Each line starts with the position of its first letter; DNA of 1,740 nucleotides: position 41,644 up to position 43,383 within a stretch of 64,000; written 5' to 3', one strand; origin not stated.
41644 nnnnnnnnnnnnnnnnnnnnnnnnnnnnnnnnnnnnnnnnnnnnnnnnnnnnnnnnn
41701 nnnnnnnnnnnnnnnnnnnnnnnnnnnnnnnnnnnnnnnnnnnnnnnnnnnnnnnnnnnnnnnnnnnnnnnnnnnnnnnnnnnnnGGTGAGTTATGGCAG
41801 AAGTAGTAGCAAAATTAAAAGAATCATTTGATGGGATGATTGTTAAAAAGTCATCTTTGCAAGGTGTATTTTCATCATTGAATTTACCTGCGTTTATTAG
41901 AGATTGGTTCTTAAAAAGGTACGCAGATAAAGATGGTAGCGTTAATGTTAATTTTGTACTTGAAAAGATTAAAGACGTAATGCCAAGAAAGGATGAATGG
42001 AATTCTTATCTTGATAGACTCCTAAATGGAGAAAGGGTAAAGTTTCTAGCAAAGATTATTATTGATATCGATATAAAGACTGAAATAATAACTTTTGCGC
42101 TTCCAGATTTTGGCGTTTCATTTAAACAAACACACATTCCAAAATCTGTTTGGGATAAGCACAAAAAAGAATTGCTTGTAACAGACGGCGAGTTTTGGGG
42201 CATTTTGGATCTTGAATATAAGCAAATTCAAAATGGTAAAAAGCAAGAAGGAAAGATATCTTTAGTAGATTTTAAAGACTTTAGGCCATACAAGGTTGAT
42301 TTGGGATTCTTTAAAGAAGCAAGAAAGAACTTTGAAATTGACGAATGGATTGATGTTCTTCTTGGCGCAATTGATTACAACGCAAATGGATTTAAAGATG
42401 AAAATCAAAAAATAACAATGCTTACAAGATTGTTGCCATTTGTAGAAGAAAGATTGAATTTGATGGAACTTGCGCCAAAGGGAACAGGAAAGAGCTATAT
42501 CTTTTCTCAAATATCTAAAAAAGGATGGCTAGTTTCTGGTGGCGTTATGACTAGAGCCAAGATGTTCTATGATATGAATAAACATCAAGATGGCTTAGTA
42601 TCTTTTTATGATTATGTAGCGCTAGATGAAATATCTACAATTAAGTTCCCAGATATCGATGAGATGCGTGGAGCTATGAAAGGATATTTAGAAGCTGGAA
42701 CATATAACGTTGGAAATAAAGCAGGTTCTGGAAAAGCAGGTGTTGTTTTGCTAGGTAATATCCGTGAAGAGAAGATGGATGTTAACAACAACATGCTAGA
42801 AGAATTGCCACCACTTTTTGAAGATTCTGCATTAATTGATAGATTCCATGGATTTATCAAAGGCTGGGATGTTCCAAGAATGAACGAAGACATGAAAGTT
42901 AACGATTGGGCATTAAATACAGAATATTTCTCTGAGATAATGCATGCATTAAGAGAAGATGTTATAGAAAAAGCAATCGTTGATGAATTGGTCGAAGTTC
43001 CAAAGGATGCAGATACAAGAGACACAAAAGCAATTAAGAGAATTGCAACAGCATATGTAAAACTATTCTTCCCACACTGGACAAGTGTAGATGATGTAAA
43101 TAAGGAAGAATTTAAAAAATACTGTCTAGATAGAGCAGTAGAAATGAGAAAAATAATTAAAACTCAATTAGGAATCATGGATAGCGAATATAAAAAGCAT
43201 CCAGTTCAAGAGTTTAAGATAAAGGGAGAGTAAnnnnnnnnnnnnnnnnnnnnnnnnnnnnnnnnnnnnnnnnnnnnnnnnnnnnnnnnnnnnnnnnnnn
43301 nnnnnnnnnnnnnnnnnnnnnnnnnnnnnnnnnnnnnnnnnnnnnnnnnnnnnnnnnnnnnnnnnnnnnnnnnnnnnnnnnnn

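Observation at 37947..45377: Seven-gene operon joining an ESCRT-III/Vps4-like membrane-remodelling set to a Lon-less BrxL-type ATPase and a TIR protein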

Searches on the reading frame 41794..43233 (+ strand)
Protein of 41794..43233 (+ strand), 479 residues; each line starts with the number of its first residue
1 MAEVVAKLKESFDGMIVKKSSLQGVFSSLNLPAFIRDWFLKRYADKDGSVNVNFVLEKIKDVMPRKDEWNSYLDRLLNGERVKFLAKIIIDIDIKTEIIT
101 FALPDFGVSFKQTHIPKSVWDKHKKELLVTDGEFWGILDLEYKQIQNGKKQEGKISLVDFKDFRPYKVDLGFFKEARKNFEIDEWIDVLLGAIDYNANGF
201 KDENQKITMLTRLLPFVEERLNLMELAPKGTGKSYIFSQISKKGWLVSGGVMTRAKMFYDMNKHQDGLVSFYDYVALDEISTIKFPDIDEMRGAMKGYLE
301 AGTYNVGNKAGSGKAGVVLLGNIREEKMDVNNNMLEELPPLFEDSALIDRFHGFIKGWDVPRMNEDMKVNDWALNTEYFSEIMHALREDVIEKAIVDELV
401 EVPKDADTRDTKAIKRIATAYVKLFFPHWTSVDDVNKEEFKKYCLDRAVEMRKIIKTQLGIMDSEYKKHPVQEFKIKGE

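Call 3: search_protein_families(library=pfam, proteins=[window:41794-43233:+], max_evalue=0.1)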
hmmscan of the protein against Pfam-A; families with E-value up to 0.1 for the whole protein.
window:41794-43233:+ (479 aa): 4 families
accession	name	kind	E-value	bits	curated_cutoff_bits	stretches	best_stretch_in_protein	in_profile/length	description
PF13337.12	BrxL_ATPase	-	1.7e-116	388.9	25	1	156-469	2-310/313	Lon-like protease BrxL-like, ATPase domain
PF20442.3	BrxL_N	-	4.2e-27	95.1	28.2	1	11-142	2-132/132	BREX system Lon protease-like protein BrxL N-terminal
PF24988.1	NEW1_HB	-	0.0048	17.4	27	1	366-399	47-80/87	NEW1 helical bundle domain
PF15914.10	FAM193_C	-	0.061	13.6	27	0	434-469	18-54/58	FAM193 family C-terminal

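Call 4: search_protein_families(library=padloc, proteins=[window:41794-43233:+], max_evalue=0.1)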
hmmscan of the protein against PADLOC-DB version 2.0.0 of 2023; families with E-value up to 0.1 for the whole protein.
window:41794-43233:+ (479 aa): 5 families
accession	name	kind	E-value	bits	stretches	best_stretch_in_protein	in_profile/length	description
PDLC02505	BrxL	-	2.7e-205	680.8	1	1-477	1-478/482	BrxL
PDLC02506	BrxL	-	3.8e-92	307.7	1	3-460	7-457/680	BrxL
PDLC02508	BrxL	-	8.7e-84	280.1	1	2-475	2-467/698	BrxL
PDLC02507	BrxL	-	2.4e-58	196.2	1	6-468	16-469/482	BrxL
PDLC02509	BrxL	-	1.8e-52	176.6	1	148-462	192-505/535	BrxL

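Call 5: search_protein_families(library=ncbifam, proteins=[window:41794-43233:+], max_evalue=0.1)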
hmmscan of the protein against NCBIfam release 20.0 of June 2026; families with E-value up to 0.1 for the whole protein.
window:41794-43233:+ (479 aa): 2 families
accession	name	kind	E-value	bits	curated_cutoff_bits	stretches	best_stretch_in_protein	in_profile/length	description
TIGR02688.1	TIGR02688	equivalog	9.1e-132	439.9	329.3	1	9-464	2-449/449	BREX system Lon protease-like protein BrxL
TIGR02653.1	Lon_rel_chp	hypoth_equivalog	2e-72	244.6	628.25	1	4-463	4-455/675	protease Lon-related BREX system protein BrxL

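Call 68: search_dna_similar(query=window:41794-43230:+, collection=plasmids, mode=protein, max_rows=15)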
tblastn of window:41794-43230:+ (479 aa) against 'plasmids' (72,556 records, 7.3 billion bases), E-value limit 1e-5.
Records with a match: 317; places in all: 324; records where one place covers at least 80% of the query: 296.
Best place of each record, by identity: <60% 317.
By first word of the organism name: Acinetobacter 147; Escherichia 55; Salmonella 20; Ligilactobacillus 6; Klebsiella 6; Enterobacter 4; Vibrio 4; Moellerella 4; Hymenobacter 3; Rhodococcus 3; and 50 more.
By predicted mobility (MOB-suite, as given by PLSDB): mobilizable 121; conjugative 113; non-mobilizable 83.
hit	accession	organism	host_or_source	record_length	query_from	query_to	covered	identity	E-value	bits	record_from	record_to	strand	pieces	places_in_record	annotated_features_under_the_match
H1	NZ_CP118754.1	Methanosphaera sp. ISO3-F5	-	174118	16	466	94%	43.4%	5e-116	382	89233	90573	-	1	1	brxL: BREX system Lon protease-like protein BrxL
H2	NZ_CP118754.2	Methanosphaera sp. ISO3-F5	Ovis aries,Ovine rumen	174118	16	466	94%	43.4%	5e-116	382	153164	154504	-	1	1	brxL: BREX system Lon protease-like protein BrxL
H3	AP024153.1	Abditibacteriota bacterium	Acer palmatum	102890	7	472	97%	31.4%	4e-72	255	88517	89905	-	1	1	hypothetical protein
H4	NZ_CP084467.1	Halomicrobium salinisoli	cell culture,gobi saline soil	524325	12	467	95%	31.7%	2e-60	221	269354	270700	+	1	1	brxL: protease Lon-related BREX system protein BrxL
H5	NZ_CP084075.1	Fusobacterium vincentii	-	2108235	12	459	94%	31.8%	3e-54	203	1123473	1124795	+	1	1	none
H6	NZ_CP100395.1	Natronosalvus caseinilyticus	Salt lake,Salt lake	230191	3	467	97%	30.5%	7e-59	216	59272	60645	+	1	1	brxL: protease Lon-related BREX system protein BrxL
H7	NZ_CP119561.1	Haloarcula halophila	cell culture,sediment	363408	12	467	95%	31.1%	3e-60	221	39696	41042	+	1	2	brxL: protease Lon-related BREX system protein BrxL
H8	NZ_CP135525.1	Halomontanus rarus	Salt lake,Salt lake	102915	3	467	97%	30.3%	3e-59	218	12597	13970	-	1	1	brxL: protease Lon-related BREX system protein BrxL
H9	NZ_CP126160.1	Halobaculum halobium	cell culture,sediment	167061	12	467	95%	30.9%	1e-59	219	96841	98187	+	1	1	brxL: protease Lon-related BREX system protein BrxL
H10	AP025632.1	Annamia dubia NIES-4383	-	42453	8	469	96%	30.5%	2e-63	230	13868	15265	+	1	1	hypothetical protein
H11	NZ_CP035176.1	Lactiplantibacillus plantarum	cell culture,food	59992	2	459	96%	30.5%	3e-54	203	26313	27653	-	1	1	brxL: protease Lon-related BREX system protein BrxL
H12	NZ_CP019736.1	Levilactobacillus brevis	cell culture,wheat beer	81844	2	459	96%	30.5%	5e-54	202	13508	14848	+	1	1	brxL: protease Lon-related BREX system protein BrxL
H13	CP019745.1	Levilactobacillus brevis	cell culture,wheat beer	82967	2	459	96%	30.5%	5e-54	202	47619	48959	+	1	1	TIGR02688 family protein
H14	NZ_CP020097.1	Lactiplantibacillus plantarum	-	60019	2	459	96%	30.5%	1e-53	201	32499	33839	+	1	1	brxL: protease Lon-related BREX system protein BrxL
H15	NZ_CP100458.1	Halomarina sp. BND7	cell culture,sediment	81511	7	459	95%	30.7%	1e-61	224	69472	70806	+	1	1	brxL: protease Lon-related BREX system protein BrxL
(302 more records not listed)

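Call 70: get_annotated_region(hit=H1, flank=12000)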
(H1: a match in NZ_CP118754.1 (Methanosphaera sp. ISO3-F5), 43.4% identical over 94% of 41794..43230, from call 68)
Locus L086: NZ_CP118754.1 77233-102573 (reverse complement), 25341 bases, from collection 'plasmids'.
description: Methanosphaera sp. ISO3-F5 plasmid pNP174, complete sequence
organism: Methanosphaera sp. ISO3-F5 (NCBI taxid 1452353)
taxonomy: Archaea; Euryarchaeota; Methanobacteria; Methanobacteriales; Methanobacteriaceae; Methanosphaera; Methanosphaera sp. ISO3-F5
host: -; source: -; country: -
typing (MOB-suite, as given by PLSDB): non-mobilizable
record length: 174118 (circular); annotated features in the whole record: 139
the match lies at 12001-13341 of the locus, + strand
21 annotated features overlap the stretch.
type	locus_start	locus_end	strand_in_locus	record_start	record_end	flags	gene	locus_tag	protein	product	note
CDS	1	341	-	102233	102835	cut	-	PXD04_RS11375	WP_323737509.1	hypothetical protein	-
CDS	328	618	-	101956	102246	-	-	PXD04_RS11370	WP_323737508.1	hypothetical protein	-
CDS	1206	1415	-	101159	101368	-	-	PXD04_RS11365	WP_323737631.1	DUF2188 domain-containing protein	-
CDS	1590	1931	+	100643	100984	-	-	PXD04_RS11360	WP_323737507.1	helix-turn-helix transcriptional regulator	-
CDS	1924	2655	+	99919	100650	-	-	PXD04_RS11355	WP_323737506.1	ImmA/IrrE family metallo-endopeptidase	-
CDS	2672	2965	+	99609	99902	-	-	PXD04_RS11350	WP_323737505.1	hypothetical protein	-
CDS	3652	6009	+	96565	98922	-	-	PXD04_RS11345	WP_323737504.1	phosphoadenosine phosphosulfate reductase family protein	-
CDS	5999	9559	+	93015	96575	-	-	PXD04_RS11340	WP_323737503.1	hypothetical protein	-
CDS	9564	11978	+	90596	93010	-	pglZ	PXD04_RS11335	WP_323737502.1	BREX-4 system phosphatase PglZ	-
CDS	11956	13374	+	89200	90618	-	brxL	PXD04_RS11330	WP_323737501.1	BREX system Lon protease-like protein BrxL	GO:0030163 - protein catabolic process [Evidence IEA]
CDS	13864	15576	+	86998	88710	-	-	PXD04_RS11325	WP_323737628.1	DUF262 domain-containing protein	-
CDS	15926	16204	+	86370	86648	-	-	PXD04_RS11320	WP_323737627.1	hypothetical protein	-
CDS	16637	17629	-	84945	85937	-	-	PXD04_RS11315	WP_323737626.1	zinc-binding dehydrogenase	-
CDS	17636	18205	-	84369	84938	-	-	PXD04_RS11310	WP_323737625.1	SPASM domain-containing protein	-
CDS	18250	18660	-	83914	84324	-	-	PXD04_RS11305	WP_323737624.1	radical SAM protein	-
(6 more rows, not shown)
